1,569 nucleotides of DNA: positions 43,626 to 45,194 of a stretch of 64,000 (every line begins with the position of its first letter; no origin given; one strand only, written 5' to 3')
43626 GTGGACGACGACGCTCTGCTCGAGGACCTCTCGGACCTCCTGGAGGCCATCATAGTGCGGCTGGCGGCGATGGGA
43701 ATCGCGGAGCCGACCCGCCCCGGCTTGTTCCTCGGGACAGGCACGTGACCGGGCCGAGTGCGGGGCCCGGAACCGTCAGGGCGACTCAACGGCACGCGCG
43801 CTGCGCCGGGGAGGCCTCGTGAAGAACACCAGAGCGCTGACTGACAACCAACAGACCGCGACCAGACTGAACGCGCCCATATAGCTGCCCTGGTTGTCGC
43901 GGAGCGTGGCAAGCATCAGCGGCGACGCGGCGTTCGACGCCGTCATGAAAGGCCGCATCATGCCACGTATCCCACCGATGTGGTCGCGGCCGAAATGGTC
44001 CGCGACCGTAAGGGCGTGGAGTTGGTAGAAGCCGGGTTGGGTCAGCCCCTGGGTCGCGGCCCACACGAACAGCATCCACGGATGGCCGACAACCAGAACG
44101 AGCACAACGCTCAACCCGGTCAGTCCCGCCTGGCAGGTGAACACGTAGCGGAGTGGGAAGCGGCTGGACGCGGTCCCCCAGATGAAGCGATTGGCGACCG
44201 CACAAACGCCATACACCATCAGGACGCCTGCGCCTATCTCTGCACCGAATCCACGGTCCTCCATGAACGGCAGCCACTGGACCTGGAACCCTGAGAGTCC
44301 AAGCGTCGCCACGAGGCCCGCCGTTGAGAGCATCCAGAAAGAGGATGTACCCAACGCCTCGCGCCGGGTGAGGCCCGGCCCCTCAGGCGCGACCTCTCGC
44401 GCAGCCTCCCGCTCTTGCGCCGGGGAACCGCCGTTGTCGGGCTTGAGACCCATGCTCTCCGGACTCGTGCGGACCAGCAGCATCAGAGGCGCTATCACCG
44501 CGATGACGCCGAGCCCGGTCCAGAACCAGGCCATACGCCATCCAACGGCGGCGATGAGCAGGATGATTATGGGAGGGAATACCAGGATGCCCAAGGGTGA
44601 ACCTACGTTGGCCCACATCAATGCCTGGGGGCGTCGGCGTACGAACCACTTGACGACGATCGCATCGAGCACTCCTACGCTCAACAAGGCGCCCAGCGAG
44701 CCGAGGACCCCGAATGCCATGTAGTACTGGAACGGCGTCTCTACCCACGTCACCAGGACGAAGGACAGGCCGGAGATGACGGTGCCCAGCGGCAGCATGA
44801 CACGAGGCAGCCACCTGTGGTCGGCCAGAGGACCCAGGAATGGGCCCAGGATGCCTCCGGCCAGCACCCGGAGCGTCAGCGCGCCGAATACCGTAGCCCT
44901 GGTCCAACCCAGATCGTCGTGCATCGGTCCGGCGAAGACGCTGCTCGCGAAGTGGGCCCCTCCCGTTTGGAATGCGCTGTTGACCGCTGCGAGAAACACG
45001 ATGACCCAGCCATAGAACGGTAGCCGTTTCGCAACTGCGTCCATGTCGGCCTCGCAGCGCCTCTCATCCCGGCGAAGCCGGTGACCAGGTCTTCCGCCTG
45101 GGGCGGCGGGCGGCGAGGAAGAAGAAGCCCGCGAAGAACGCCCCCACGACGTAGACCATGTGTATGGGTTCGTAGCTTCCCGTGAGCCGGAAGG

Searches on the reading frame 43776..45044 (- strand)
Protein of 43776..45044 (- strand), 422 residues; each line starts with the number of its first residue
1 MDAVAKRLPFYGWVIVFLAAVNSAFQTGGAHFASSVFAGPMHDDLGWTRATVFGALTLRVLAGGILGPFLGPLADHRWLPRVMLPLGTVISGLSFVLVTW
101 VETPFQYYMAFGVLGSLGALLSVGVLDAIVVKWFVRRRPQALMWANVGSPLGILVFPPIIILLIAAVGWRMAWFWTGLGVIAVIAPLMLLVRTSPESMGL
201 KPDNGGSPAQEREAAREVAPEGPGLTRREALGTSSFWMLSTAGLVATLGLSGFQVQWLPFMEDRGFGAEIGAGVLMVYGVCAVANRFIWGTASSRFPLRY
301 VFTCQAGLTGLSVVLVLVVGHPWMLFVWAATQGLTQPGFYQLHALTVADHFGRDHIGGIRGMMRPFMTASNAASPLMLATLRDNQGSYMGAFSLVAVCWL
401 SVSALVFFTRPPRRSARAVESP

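Call 5: search_protein_families(library=pfam, proteins=[window:43776-45044:-], max_evalue=0.01)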
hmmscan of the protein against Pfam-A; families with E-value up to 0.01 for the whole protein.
window:43776-45044:- (422 aa): 1 family
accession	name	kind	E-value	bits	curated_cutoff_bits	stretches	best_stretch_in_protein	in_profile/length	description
PF07690.21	MFS_1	-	6.5e-30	104.6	33.4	2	27-297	8-266/347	Major Facilitator Superfamily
